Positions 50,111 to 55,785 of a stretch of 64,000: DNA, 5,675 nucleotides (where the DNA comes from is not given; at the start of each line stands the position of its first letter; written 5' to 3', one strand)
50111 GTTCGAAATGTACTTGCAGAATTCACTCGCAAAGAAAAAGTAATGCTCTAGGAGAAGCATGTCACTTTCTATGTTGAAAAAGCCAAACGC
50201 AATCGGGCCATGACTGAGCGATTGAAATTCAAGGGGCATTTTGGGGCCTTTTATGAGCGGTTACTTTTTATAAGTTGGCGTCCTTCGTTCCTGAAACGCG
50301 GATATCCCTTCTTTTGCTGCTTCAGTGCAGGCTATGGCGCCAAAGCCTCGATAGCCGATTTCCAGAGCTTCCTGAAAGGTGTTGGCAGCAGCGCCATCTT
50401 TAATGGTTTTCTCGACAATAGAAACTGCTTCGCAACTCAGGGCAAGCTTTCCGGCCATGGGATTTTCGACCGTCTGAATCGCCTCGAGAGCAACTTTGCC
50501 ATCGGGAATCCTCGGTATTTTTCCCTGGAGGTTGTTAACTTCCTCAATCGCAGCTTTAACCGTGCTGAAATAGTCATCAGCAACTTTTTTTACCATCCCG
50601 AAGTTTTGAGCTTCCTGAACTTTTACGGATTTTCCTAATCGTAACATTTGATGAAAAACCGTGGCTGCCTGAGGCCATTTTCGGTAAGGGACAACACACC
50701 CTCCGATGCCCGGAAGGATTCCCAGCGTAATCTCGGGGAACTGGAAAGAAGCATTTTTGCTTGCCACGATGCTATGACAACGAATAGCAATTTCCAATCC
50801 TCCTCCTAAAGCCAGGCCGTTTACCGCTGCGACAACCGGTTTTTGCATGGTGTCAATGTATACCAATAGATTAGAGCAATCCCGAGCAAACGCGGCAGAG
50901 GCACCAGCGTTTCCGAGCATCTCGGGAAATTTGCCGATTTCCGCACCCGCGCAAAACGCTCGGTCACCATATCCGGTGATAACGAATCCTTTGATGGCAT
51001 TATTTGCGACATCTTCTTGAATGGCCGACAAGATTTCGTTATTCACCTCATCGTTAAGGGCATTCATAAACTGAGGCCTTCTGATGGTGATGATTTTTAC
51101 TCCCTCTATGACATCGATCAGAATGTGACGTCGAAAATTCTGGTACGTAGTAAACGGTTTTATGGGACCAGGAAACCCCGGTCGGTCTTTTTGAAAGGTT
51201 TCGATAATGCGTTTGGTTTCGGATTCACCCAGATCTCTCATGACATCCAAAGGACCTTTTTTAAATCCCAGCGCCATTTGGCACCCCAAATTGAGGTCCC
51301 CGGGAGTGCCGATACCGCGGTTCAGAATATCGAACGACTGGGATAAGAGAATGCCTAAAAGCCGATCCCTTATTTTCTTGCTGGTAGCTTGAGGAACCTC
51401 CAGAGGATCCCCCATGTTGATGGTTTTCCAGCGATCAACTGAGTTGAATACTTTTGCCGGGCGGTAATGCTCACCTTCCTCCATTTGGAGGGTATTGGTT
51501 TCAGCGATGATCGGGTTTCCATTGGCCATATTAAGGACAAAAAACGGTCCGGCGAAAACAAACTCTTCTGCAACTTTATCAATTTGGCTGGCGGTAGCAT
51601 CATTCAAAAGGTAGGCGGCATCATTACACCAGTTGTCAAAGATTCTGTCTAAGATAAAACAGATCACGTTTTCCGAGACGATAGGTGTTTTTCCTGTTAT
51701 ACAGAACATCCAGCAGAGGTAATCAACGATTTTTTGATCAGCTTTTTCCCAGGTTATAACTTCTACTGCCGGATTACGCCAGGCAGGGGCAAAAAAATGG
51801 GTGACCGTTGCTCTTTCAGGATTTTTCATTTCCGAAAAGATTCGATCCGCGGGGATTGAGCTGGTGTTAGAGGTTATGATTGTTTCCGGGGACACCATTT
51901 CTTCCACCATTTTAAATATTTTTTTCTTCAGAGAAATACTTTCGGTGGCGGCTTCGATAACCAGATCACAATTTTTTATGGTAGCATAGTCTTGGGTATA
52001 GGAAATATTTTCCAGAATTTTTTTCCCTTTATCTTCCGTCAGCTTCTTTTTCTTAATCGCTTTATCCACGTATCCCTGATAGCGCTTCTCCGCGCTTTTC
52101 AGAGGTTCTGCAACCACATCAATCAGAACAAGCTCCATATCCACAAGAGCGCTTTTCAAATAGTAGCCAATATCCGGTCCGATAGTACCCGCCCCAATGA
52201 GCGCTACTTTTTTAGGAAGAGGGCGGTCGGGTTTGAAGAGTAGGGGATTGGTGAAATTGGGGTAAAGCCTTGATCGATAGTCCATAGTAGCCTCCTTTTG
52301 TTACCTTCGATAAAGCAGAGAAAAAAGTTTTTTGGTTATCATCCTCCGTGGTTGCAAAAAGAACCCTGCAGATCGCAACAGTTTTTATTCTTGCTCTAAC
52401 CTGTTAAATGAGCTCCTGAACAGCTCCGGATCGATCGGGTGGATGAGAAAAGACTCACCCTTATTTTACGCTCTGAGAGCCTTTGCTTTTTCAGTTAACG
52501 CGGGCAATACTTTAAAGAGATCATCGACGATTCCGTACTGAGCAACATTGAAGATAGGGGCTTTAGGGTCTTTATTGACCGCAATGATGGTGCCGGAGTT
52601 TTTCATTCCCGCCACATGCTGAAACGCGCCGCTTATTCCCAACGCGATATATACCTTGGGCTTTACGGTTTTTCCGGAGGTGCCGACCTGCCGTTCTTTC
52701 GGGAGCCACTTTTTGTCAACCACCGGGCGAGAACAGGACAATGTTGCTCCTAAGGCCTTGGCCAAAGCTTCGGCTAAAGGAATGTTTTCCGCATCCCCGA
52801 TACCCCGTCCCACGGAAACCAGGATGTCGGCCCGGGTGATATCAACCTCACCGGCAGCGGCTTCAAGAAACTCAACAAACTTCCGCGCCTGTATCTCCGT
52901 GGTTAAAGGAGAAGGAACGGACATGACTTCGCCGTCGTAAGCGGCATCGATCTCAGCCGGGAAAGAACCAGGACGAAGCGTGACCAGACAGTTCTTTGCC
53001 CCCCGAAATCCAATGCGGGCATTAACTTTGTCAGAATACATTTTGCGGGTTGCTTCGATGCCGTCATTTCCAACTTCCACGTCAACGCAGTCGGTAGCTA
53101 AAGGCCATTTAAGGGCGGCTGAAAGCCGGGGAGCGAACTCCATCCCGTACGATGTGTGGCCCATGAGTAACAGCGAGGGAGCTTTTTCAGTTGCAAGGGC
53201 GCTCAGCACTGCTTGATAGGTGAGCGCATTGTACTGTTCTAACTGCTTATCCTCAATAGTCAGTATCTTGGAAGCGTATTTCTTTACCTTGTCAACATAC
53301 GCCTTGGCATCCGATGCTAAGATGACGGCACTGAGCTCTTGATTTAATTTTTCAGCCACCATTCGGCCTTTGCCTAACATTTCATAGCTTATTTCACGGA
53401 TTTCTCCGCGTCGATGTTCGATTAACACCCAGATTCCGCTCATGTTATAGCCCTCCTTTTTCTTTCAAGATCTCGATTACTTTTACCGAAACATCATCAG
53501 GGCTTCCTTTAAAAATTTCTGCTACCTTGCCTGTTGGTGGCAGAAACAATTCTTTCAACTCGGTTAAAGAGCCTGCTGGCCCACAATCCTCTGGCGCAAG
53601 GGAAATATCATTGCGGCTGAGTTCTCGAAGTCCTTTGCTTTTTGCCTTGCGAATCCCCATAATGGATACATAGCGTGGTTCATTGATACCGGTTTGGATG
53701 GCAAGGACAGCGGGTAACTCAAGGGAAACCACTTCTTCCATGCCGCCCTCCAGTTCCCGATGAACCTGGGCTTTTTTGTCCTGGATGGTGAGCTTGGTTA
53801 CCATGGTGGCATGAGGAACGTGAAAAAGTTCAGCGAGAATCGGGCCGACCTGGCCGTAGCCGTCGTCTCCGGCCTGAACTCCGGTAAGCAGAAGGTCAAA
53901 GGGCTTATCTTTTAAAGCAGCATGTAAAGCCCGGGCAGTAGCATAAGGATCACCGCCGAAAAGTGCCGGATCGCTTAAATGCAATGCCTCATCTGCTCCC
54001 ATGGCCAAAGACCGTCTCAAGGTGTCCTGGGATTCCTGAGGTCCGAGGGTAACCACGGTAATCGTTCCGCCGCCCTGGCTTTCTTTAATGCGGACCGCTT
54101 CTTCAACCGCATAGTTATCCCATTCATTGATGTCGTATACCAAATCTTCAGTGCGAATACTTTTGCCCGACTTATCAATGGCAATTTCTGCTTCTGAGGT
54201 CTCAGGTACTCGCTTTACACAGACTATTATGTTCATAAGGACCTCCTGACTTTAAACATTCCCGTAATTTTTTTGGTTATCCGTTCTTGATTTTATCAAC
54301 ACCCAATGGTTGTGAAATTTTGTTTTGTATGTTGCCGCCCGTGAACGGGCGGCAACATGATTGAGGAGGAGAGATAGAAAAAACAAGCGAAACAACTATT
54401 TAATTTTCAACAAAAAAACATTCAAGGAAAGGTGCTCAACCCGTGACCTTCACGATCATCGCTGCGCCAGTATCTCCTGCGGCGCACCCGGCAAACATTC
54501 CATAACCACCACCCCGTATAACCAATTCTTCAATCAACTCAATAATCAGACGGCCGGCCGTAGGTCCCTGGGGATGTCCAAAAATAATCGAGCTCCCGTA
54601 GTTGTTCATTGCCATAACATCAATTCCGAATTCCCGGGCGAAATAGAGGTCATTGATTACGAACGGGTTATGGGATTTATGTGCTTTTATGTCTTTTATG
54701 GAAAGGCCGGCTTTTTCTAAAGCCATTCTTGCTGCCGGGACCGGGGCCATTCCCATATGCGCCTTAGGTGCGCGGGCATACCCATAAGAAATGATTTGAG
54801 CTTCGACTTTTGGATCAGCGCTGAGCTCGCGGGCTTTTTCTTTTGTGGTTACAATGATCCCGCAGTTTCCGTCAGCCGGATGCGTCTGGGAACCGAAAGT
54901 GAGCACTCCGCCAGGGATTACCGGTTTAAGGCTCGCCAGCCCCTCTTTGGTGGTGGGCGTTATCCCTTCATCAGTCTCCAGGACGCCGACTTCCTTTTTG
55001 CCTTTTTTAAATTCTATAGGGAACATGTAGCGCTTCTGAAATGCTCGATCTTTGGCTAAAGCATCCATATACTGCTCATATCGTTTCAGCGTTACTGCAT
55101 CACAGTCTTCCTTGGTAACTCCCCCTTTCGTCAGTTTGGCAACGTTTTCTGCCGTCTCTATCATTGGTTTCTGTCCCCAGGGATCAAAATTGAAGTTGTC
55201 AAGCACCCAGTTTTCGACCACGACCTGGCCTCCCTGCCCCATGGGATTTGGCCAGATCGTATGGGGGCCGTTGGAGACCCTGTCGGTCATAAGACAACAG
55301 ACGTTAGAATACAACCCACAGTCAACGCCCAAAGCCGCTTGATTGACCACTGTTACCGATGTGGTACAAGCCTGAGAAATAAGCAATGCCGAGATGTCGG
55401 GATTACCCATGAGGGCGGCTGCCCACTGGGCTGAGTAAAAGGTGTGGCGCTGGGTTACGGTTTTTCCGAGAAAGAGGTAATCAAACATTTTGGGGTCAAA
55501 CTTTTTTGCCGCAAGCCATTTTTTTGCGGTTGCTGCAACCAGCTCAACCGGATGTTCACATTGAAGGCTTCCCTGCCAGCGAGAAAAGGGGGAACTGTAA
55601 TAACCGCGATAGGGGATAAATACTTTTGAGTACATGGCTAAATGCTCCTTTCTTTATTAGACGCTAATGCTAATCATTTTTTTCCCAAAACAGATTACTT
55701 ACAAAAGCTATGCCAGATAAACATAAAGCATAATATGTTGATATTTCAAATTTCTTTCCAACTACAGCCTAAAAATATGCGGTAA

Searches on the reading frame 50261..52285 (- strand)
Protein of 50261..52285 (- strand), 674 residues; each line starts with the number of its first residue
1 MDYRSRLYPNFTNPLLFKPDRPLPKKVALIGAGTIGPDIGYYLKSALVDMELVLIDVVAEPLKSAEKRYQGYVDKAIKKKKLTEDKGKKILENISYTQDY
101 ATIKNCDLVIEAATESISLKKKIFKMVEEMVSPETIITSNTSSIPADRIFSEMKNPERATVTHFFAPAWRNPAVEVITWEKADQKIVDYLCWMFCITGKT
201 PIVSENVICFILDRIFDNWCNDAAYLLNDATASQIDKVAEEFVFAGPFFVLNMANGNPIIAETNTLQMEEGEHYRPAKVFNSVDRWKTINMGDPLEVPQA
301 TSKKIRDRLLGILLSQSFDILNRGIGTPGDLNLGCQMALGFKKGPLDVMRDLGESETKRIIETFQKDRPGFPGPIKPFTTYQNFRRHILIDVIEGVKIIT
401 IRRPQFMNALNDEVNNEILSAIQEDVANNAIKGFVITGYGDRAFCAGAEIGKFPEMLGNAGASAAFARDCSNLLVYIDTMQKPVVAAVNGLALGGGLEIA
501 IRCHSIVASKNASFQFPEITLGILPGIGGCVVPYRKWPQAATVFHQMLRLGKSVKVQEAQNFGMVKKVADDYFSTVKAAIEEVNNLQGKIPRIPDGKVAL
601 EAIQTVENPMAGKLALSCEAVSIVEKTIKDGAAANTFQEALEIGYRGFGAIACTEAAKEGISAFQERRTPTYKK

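Call 10: search_protein_families(library=pfam, proteins=[window:50261-52285:-], max_evalue=0.00001)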
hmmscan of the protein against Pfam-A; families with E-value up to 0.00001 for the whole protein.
window:50261-52285:- (674 aa): 4 families
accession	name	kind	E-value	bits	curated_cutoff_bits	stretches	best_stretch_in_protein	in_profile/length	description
PF02737.24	3HCDH_N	-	4.7e-45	154.1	22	1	26-205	1-178/180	3-hydroxyacyl-CoA dehydrogenase, NAD binding domain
PF00378.25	ECH_1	-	9.7e-41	140.2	27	1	394-589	4-193/251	Enoyl-CoA hydratase/isomerase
PF16113.10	ECH_2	-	4.1e-29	102.6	27.2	1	397-587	2-191/335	Enoyl-CoA hydratase/isomerase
PF00725.27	3HCDH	-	3.4e-07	31.1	22.1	0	307-367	5-65/97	3-hydroxyacyl-CoA dehydrogenase, C-terminal domain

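Call 61: search_protein_families(library=ncbifam, proteins=[window:50261-52285:-], max_evalue=0.00001)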
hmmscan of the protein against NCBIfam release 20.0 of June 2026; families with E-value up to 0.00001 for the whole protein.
window:50261-52285:- (674 aa): 84 families (the best 25 are shown)
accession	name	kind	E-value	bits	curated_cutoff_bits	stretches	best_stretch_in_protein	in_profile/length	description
NF008727.0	PRK11730.1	equivalog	4.8e-66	223.5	870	2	24-249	313-539/717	fatty acid oxidation complex subunit alpha FadB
NF008363.0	PRK11154.1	equivalog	8e-66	222.6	869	2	25-253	310-539/708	fatty acid oxidation complex subunit alpha FadJ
TIGR02441.1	fa_ox_alpha_mit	equivalog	1.2e-58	198.8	964.65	2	18-244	330-554/737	fatty acid oxidation complex subunit alpha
TIGR02440.1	FadJ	equivalog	3.7e-57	194.1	968.45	2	25-283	305-564/699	fatty acid oxidation complex subunit alpha FadJ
TIGR02437.1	FadB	equivalog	1.3e-53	182.5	933.55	2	25-252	314-542/714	fatty acid oxidation complex subunit alpha FadB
NF006124.0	PRK08268.1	subfamily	6.8e-44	150.7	508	1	25-241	8-224/507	3-hydroxyacyl-CoA dehydrogenase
NF007239.0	PRK09674.1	equivalog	1.4e-40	139.4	371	1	387-575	5-186/257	2,3-dehydroadipyl-CoA hydratase PaaF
NF051848.1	EnCoAHydtEchA19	equivalog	5.4e-40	137.6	400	1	387-577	1-189/258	enoyl-CoA hydratase EchA19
NF006007.0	PRK08138.1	subfamily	6.2e-40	137.2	355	1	392-621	14-234/261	enoyl-CoA hydratase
NF004517.0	PRK05862.1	equivalog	6.8e-40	137.2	396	1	387-586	5-199/257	enoyl-CoA hydratase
NF004474.0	PRK05808.1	subfamily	1.6e-39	135.9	408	1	25-239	4-218/283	3-hydroxybutyryl-CoA dehydrogenase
NF004475.0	PRK05809.1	subfamily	9.2e-38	130.2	394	1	388-571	6-185/260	short-chain-enoyl-CoA hydratase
NF006722.0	PRK09260.1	equivalog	1.4e-37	129.5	429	1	25-280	3-261/289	3-hydroxyacyl-CoA dehydrogenase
NF004634.0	PRK05980.1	equivalog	6.5e-36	124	375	1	387-569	4-186/263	crotonase/enoyl-CoA hydratase family protein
NF005803.0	PRK07658.1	equivalog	2.2e-35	122.3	313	1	389-571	5-182/257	enoyl-CoA hydratase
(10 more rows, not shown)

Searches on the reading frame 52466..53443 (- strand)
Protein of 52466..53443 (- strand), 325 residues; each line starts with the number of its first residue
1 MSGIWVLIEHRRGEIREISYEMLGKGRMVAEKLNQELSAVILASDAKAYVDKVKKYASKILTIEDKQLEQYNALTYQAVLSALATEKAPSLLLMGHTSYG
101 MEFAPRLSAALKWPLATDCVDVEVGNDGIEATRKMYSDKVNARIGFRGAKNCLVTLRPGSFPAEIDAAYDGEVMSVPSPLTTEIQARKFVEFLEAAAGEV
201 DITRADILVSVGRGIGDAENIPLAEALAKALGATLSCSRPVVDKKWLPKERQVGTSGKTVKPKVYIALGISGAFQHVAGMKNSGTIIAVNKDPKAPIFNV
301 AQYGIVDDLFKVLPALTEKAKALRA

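Call 10: search_protein_families(library=pfam, proteins=[window:52466-53443:-], max_evalue=0.00001)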
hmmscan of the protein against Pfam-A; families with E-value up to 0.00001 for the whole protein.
window:52466-53443:- (325 aa): 2 families
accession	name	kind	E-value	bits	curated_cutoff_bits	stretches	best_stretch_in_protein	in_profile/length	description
PF01012.27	ETF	-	4.9e-39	134.4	26.7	1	4-178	1-178/181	Electron transfer flavoprotein domain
PF00766.25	ETF_alpha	-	3.9e-36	123.3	27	1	201-281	1-81/81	Electron transfer flavoprotein FAD-binding domain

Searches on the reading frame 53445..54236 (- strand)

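Call 10: search_protein_families(library=pfam, proteins=[window:53445-54236:-], max_evalue=0.00001)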
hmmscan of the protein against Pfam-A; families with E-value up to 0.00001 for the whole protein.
window:53445-54236:- (263 aa): 1 family
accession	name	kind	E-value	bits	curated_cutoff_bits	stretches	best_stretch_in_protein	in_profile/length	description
PF01012.27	ETF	-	8.8e-46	156.4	26.7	1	31-207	8-177/181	Electron transfer flavoprotein domain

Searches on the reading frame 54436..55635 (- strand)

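Call 10: search_protein_families(library=pfam, proteins=[window:54436-55635:-], max_evalue=0.00001)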
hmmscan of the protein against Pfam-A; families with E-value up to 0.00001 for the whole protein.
window:54436-55635:- (399 aa): 2 families
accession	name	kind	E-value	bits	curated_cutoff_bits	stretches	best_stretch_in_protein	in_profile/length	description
PF02803.24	Thiolase_C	-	1.8e-23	82.9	27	1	276-396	2-122/123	Thiolase, C-terminal domain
PF00108.29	Thiolase_N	-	8e-18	65.2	26.4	1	15-265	9-259/260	Thiolase, N-terminal domain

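Call 61: search_protein_families(library=ncbifam, proteins=[window:54436-55635:-], max_evalue=0.00001)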
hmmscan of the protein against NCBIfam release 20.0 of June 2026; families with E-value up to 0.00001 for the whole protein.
window:54436-55635:- (399 aa): 30 families (the best 25 are shown)
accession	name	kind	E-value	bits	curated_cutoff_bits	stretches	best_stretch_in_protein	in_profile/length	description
TIGR01930.1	AcCoA-C-Actrans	subfamily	2.8e-56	191.1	240.55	1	15-396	7-385/385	acetyl-CoA C-acyltransferase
NF006552.0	PRK09051.1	subfamily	5.9e-42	144.3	565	1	19-395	18-392/395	beta-ketothiolase BktB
NF004853.0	PRK06205.1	subfamily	2e-40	139.1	551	1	16-396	13-401/404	acetyl-CoA C-acetyltransferase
NF005033.0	PRK06445.1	equivalog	6.3e-40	137.5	511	1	31-396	35-393/395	acetyl-CoA C-acetyltransferase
NF042999.1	bketothiol_BktB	equivalog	1.7e-36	126.4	725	1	19-395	17-391/394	beta-ketothiolase BktB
NF005890.0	PRK07851.1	equivalog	1.3e-35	123.1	580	1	158-396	173-403/406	acetyl-CoA C-acetyltransferase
NF004206.0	PRK05656.1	subfamily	1.5e-35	123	688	1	19-395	16-390/392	acetyl-CoA C-acetyltransferase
NF005889.0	PRK07850.1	equivalog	1.4e-34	119.8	515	1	15-395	12-384/387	steroid 3-ketoacyl-CoA thiolase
TIGR02430.1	pcaF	equivalog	2.2e-34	119.2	597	1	15-395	11-397/400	3-oxoadipyl-CoA thiolase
NF042967.1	AcCoAtase_PhaA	equivalog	2e-32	112.9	740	1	15-395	12-393/396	acetyl-CoA acetyltransferase PhaA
NF006551.0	PRK09050.1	subfamily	5.8e-32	111.3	605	1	14-396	11-399/401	3-oxoadipyl-CoA thiolase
NF005805.0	PRK07661.1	equivalog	2.9e-31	108.8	633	1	21-396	19-389/391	acetyl-CoA C-acetyltransferase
NF006086.0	PRK08235.1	equivalog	5.6e-31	108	526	1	15-397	12-392/393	acetyl-CoA C-acetyltransferase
NF006516.0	PRK08963.1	equivalog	3.5e-30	105.2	560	1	158-397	184-435/436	acetyl-CoA C-acyltransferase FadI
NF005865.0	PRK07801.1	equivalog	2.6e-29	102.6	591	1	15-395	12-379/382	acetyl-CoA C-acetyltransferase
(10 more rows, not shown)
